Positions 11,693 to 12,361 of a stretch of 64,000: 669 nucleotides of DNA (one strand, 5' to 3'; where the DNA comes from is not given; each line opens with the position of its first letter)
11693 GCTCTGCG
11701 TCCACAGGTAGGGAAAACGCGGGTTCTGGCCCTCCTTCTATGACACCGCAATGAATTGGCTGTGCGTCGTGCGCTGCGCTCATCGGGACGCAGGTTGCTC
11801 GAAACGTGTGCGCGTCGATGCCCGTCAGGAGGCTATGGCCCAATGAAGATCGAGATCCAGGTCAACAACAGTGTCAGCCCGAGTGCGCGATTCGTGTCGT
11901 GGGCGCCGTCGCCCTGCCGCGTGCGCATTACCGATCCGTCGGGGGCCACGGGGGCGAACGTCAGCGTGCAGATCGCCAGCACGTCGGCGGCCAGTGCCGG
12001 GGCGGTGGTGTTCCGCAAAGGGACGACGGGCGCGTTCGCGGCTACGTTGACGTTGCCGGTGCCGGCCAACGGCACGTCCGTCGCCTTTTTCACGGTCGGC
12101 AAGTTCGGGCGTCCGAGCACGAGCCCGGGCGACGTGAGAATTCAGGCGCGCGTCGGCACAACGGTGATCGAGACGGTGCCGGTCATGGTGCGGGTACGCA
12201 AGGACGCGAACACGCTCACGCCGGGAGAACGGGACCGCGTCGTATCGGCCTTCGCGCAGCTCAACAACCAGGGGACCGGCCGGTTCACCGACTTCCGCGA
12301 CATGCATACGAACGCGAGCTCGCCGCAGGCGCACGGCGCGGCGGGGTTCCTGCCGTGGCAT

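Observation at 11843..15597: Tyrosinase operon with an unconventional putative copper-delivery pair instead of a MelC1-type chaperone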

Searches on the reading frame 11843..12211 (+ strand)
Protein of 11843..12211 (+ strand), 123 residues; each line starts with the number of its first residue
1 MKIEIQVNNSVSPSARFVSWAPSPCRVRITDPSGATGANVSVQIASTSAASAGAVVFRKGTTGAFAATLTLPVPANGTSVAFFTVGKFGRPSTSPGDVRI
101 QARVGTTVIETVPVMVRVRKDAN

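Call 24: search_protein_families(library=pfam, proteins=[window:11843-12211:+], max_evalue=10)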
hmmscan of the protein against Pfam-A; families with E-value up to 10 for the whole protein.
seq(123 aa): 0 families
